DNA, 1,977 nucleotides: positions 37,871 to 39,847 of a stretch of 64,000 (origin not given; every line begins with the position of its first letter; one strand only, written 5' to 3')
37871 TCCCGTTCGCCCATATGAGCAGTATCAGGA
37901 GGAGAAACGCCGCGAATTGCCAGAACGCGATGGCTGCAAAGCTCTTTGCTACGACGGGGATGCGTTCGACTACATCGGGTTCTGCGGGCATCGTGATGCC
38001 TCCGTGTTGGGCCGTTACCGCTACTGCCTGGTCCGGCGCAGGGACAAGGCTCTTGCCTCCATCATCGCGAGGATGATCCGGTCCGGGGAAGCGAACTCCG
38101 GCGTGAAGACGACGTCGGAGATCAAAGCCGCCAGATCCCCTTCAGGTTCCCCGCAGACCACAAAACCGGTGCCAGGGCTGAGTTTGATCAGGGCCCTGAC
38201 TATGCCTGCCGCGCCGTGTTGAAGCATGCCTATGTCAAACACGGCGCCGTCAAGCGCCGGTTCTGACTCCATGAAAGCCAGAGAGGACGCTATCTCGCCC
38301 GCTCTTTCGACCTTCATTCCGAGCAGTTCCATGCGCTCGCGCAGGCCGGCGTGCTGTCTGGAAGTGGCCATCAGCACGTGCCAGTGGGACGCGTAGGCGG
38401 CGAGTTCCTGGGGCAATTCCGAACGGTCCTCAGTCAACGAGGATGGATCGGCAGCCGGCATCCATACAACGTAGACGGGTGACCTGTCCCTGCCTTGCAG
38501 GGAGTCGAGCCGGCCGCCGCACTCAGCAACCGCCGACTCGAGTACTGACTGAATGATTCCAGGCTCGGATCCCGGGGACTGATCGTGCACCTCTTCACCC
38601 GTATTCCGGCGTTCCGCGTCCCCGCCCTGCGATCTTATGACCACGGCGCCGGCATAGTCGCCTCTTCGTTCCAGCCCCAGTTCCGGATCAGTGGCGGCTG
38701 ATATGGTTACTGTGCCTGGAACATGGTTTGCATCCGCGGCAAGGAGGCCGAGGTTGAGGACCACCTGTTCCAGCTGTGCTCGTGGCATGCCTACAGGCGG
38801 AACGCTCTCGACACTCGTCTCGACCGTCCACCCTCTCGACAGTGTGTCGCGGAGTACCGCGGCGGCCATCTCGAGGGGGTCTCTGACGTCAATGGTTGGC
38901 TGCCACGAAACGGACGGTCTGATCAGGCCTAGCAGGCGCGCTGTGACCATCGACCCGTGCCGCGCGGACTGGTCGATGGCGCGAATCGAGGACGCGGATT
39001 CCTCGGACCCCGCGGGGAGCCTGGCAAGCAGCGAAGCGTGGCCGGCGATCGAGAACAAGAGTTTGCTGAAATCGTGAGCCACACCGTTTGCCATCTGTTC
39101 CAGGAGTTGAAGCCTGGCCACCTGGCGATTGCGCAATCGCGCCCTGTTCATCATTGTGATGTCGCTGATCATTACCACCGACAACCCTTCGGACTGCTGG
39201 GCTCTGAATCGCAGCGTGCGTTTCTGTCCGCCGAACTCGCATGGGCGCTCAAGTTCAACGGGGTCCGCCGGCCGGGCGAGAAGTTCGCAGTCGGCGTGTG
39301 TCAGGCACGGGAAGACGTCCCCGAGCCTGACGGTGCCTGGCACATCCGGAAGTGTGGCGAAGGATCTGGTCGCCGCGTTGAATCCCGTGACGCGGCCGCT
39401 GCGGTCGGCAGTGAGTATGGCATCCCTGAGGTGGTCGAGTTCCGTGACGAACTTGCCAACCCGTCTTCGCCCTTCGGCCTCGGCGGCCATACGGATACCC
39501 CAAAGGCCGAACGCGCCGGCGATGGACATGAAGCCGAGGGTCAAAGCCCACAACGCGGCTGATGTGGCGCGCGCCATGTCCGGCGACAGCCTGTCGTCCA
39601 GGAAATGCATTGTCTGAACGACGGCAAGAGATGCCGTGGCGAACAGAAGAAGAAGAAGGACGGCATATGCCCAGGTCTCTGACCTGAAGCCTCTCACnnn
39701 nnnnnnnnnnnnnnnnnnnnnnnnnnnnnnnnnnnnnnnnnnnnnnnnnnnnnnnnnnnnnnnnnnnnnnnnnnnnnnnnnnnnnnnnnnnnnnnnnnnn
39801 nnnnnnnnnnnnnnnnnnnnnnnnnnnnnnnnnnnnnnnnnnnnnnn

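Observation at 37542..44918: T4P assembly array extended by a lipoprotein, a hybrid-like histidine kinase and a Cys-motif membrane protein in one translationally coupled operon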

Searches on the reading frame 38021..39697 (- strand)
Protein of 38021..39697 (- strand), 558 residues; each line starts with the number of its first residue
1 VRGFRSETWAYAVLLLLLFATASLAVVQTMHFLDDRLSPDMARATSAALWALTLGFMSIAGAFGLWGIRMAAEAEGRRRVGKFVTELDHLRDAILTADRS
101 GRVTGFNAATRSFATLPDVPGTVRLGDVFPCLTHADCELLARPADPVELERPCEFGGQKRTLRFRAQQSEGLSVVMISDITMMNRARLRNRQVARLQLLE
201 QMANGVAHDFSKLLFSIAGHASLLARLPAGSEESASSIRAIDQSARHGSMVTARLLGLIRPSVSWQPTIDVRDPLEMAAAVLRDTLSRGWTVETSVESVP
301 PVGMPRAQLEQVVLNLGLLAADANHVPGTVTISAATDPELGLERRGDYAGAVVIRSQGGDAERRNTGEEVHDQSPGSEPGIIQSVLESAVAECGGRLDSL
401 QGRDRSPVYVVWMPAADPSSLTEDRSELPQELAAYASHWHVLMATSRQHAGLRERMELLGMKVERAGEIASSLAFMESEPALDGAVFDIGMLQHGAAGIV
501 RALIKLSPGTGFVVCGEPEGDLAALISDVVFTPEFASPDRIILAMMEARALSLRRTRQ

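Call 3: search_protein_families(library=pfam, proteins=[window:38021-39697:-], max_evalue=0.1)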
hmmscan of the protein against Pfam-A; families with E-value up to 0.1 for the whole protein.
window:38021-39697:- (558 aa): 2 families
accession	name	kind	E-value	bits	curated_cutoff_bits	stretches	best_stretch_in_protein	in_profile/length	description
PF00989.32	PAS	-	0.048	14.1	22.6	0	83-113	3-33/113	PAS fold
PF00512.31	HisKA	-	0.066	13.7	26.9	0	199-256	2-58/66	His Kinase A (phospho-acceptor) domain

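Call 4: search_protein_families(library=ncbifam, proteins=[window:38021-39697:-], max_evalue=0.1)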
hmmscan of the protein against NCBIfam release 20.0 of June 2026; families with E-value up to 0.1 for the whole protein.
window:38021-39697:- (558 aa): 10 families
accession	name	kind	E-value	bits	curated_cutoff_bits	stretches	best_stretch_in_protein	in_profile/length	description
NF046026.1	HisKinCckACaul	equivalog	5.3e-16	57.9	1000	1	101-335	206-442/678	cell cycle histidine kinase CckA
NF010411.0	PRK13837.1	equivalog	8.8e-14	50.4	647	1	191-334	442-586/828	two-component system VirA-like sensor kinase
NF008468.0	PRK11360.1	equivalog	2.8e-13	49.1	646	1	88-334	275-532/616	two-component system sensor histidine kinase AtoS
NF046020.1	HisKinCckABruc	equivalog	8.6e-10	37.1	1000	1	170-334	451-616/868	cell cycle histidine kinase CckA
NF007688.0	PRK10364.1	equivalog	8.7e-10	37.9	479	1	194-336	235-379/460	two-component system sensor histidine kinase ZraS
NF010076.0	PRK13557.1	subfamily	1.7e-08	33.4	631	1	184-335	148-304/540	histidine kinase famiy protein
NF008293.1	PRK11073.1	equivalog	0.00057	19.2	240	1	161-340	91-270/349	nitrogen regulation protein NR(II)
NF038348.1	T2SS_HK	subfamily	0.0019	16.7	450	1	253-337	416-500/574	histidine kinase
NF052573.1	HisKinEspAMyxo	equivalog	0.0056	14.8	1400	1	147-353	329-543/755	serine histidine kinase EspA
NF047466.1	hybrid_RR_LvrB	exception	0.042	13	500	1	191-317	144-272/377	hybrid histidine kinase/response regulator LvrB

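Call 9: find_encoding_contigs(protein=window:38021-39697:-, flank=10000, max_places=6)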
Protein window:38021-39697:- (558 aa): 1 contig read that carries it; 1 place shown.
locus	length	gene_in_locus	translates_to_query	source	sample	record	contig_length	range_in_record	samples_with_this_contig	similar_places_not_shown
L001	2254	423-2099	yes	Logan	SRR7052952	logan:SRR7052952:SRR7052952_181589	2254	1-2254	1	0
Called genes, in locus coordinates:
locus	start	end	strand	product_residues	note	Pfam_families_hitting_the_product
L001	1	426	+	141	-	?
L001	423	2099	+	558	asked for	-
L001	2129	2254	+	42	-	?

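Call 10: find_homologous_proteins(query=window:38021-39697:-)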
Query window:38021-39697:- (558 aa): 455 proteins with E <= 0.001 among 8000 candidates; the best 120 are listed.
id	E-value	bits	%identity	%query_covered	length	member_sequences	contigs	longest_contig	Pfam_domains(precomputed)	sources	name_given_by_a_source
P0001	0.0e+0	1217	100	100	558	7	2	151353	-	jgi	-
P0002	3.9e-158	546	52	90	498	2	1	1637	-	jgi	jgi:two-component system cell cycle sensor histidine kinase/response regulator CckA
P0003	7.6e-131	456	44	99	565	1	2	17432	PF00512.32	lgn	-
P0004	5.4e-130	453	43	100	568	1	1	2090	-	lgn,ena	-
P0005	8.6e-129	449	43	99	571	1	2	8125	PF00512.32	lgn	-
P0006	3.3e-124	434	42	100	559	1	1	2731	-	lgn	-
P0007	1.8e-123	431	42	99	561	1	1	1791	PF00512.32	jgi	jgi:nitrogen-specific signal transduction histidine kinase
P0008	1.2e-119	419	41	100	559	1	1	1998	PF00512.32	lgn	-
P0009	3.9e-119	417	40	100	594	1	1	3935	PF00512.32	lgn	-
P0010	1.3e-118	415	43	100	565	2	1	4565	-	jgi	-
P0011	5.2e-116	407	42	99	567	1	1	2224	PF00512.32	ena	-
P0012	1.4e-114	402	42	100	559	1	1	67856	PF00512.32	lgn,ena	-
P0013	1.9e-114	401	40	99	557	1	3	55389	-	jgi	-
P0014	1.3e-113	399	41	100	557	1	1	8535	-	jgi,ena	-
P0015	2.0e-113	398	41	99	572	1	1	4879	PF00512.32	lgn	-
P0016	2.2e-113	398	40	100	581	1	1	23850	PF00512.32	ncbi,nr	ncbi:MAG: hypothetical protein C0404_03625 [Verrucomicrobia bacterium]|nr:hypothetical protein [Verr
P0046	1.3e-102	362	39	99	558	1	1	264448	-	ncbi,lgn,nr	ncbi:MAG: hypothetical protein K8T26_12030 [Lentisphaerae bacterium]|nr:hypothetical protein [Lentis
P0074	1.1e-95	340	35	100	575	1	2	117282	PF00512.32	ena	-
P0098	2.5e-88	315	36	99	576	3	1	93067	PF00512.32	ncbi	-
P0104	7.4e-88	314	35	98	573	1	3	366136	PF00512.32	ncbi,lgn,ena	-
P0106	1.4e-87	313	37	97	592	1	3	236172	PF00512.32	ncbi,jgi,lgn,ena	ncbi:MAG: histidine kinase dimerization/phospho-acceptor domain-containing protein [Kiritimatiellia 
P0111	6.4e-87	311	35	99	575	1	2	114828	PF00512.32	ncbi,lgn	-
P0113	8.1e-86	307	34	99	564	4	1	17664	PF00512.32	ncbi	-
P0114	8.3e-86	307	36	91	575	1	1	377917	PF00512.32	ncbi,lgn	-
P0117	4.0e-85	305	36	98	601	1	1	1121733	PF00512.32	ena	-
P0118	1.4e-84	303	36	100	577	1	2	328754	PF00512.32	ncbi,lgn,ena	-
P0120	2.6e-84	302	35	97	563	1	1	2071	PF00512.32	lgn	-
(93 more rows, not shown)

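Call 11: find_encoding_contigs(protein=P0046, flank=10000, max_places=1)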
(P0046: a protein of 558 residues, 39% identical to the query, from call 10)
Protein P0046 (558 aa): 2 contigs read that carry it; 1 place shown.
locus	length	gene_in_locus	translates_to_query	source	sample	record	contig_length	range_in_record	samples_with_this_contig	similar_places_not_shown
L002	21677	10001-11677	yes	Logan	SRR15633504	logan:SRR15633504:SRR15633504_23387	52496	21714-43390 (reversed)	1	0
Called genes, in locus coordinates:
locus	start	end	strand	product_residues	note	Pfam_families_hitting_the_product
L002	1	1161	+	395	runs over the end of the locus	PF00482:T2SSF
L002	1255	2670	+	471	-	PF00072:Response_reg, PF00158:Sigma54_activat, PF14532:Sigma54_activ_2, PF00004:AAA (weak), PF07728:AAA_5, PF25601:AAA_lid_14, PF02954:HTH_8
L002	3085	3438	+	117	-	PF07963:N_methyl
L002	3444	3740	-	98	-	-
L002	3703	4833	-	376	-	PF00989:PAS, PF13426:PAS_9, PF00989:PAS, PF13188:PAS_8 (weak), PF08448:PAS_4, PF13426:PAS_9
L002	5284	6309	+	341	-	PF11104:PilM_2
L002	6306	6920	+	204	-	-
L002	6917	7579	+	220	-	PF10741:T2SSM_b (weak)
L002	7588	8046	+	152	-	-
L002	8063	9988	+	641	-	PF03958:Secretin_N, PF00263:Secretin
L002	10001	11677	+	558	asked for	-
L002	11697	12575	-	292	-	PF02569:Pantoate_ligase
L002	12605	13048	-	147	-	PF00072:Response_reg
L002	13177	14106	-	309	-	PF08239:SH3_3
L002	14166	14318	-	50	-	-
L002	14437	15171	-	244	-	PF14622:Ribonucleas_3_3, PF00636:Ribonuclease_3, PF00035:dsrm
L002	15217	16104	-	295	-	PF02899:Phage_int_SAM_1, PF13495:Phage_int_SAM_4 (weak), PF00589:Phage_integrase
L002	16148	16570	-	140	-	-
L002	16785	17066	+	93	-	PF00216:Bac_DNA_binding, PF18291:HU-HIG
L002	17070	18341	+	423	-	PF13393:tRNA-synt_His, PF00587:tRNA-synt_2b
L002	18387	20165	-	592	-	PF01336:tRNA_anti-codon, PF00152:tRNA-synt_2, PF02938:GAD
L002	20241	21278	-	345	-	PF01476:LysM, PF03734:YkuD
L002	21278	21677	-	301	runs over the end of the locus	-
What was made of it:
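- On Type IVa pilus alignment subcomplex plus secretin (PilMNOPQ): L002 has T2SSF next to the cluster (call 11).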

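Call 12: find_encoding_contigs(protein=P0117, flank=10000, max_places=1)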
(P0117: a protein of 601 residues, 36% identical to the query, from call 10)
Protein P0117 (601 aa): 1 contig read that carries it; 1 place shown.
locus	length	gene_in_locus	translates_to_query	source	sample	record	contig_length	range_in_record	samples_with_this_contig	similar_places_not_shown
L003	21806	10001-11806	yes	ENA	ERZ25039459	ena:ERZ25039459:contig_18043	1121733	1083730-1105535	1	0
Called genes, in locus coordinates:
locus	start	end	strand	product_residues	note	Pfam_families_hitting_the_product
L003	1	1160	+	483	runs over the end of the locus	-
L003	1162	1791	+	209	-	PF13385:Laminin_G_3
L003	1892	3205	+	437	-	PF13385:Laminin_G_3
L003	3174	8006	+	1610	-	PF13385:Laminin_G_3, PF01436:NHL (weak)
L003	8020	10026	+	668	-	PF03958:Secretin_N, PF00263:Secretin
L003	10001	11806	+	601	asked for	PF00512:HisKA (weak)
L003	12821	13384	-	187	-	PF01695:IstB_IS21, PF00308:Bac_DnaA (weak), PF20720:nSTAND3 (weak)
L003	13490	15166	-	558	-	PF01609:DDE_Tnp_1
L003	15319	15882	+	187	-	PF14236:DruA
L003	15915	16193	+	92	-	PF14236:DruA (weak)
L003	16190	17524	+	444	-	-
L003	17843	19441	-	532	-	PF00665:rve (weak), PF22483:Mu-transpos_C_2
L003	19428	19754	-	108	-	-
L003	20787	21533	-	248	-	PF01135:PCMT (weak), PF02353:CMAS (weak), PF13847:Methyltransf_31, PF08241:Methyltransf_11 (weak), PF13649:Methyltransf_25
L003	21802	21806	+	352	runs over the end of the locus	PF02086:MethyltransfD12 (weak)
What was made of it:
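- In L003 the secretin/pseudo-kinase pair persists without pilMNOP (call 12). In L003 it lies behind LamG-domain giants with no pilMNOP nearby (call 12).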

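Call 13: find_encoding_contigs(protein=P0106, flank=10000, max_places=1)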
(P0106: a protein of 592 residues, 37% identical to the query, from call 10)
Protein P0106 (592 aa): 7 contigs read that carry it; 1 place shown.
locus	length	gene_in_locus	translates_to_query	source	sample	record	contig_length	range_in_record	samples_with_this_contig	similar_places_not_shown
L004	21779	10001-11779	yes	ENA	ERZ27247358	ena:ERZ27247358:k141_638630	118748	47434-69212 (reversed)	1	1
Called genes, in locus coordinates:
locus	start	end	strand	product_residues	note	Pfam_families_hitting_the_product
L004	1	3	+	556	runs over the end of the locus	PF20154:LNT_N, PF00795:CN_hydrolase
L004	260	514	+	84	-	PF00708:Acylphosphatase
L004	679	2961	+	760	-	-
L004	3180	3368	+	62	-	PF12797:Fer4_2 (weak), PF12837:Fer4_6 (weak), PF12838:Fer4_7 (faint), PF13237:Fer4_10 (weak), PF00037:Fer4 (weak), PF13459:Fer4_15, PF13370:Fer4_13, PF12800:Fer4_4 (weak), +1 more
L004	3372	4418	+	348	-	PF11104:PilM_2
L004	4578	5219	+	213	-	-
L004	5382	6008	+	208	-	-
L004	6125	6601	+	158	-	-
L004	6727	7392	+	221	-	PF26182:Ig_NUP210_5th (faint)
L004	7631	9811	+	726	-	PF00263:Secretin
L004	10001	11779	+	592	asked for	PF00512:HisKA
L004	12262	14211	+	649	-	PF00330:Aconitase, PF00694:Aconitase_C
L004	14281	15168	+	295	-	PF03721:UDPG_MGDP_dh_N, PF00984:UDPG_MGDP_dh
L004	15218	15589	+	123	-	PF13366:PDDEXK_3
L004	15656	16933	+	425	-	-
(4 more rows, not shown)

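Call 20: search_solved_structures(query=A1, max_evalue=0.01, show_alignments=2)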
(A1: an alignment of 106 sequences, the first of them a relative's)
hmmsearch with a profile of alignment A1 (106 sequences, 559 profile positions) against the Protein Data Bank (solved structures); distinct sequences matched with E-value up to 0.01: 16.
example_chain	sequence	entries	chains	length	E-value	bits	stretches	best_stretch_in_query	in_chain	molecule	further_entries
5idj_A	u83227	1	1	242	1.6e-24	89.5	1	191-415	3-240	Histidine kinase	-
9jfj_A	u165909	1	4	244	1.5e-18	69.8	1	191-419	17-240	Sensor histidine kinase ZraS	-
4gcz_A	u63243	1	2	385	1.1e-12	50.3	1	179-420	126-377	Blue-light photoreceptor, Sensor protein fixL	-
8a3u_A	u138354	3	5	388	3e-12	49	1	178-416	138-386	Putative Sensory box protein,Sensor protein FixL | Putative Sensory box protein,Putative Sensory box protein,Sensor protein FixL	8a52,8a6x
8a7f_A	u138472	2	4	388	3e-12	49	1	178-416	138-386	Putative Sensory box protein,Sensor protein FixL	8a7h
3a0r_A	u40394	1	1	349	2e-11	46.2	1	88-413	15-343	Sensor protein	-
8vc9_A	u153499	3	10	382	7.4e-11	44.4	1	186-415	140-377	Leptospira virulence regulator B (LvrB) | histidine kinase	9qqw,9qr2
6lgq_C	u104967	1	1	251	3.2e-07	32.4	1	204-421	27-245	Histidine kinase KdpD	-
5idm_A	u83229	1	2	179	1.1e-06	30.5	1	272-420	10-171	Cell cycle histidine kinase CckA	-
8f71_A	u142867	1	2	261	3.6e-06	28.9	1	201-417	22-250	Histidine kinase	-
4i5s_A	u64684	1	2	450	3.2e-05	25.8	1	82-421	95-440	Putative histidine kinase CovS; VicK-like protein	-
3d36_A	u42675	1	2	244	0.00012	23.9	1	194-421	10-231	Sporulation kinase B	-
1r62_A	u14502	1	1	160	0.00017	23.3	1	265-414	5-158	Nitrogen regulation protein NR(II)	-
9p6i_A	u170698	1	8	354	0.00023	23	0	371-422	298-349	histidine kinase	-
6paj_A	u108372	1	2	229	0.00086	21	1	221-414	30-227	Sensor protein SrrB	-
2qsj_A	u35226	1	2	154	0.0078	17.9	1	459-524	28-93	DNA-binding response regulator, LuxR family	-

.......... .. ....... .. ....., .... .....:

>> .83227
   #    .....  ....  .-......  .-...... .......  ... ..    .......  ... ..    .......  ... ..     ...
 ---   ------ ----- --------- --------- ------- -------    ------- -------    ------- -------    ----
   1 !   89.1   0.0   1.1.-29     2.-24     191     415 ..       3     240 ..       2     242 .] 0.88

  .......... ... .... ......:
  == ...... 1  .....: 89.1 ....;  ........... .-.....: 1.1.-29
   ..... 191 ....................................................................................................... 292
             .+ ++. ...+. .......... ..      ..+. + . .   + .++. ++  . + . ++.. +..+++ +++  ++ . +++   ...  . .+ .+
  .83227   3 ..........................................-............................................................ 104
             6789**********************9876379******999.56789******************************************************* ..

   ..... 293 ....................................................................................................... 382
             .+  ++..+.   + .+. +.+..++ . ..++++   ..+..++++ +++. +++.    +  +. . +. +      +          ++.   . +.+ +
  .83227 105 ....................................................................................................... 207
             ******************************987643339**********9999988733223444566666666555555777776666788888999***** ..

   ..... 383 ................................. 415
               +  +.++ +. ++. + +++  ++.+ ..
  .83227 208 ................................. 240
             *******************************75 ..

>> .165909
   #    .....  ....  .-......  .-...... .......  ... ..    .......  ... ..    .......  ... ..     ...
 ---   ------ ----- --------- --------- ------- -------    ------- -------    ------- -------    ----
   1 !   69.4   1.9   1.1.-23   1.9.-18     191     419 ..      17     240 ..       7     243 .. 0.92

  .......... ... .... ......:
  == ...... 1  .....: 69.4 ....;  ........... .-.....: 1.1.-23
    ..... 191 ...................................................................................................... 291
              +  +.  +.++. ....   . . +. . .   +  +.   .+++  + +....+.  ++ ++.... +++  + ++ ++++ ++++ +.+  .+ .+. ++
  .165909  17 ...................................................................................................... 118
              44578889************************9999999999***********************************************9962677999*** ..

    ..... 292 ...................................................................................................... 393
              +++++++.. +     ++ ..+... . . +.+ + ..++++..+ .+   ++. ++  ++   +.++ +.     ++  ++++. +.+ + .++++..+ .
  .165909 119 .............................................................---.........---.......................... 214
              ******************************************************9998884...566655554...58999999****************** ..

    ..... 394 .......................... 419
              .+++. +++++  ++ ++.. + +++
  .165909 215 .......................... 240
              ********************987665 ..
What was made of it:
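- The profile alignment to CckA DHp-CA (5idj, E 1.6e-24) places family '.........' against '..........', a variable acidic stretch against G1 'SDDGPGI', and 'EsGViqSV' against G2 '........' (call 20). The DHp is clearly CckA-like (call 20).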
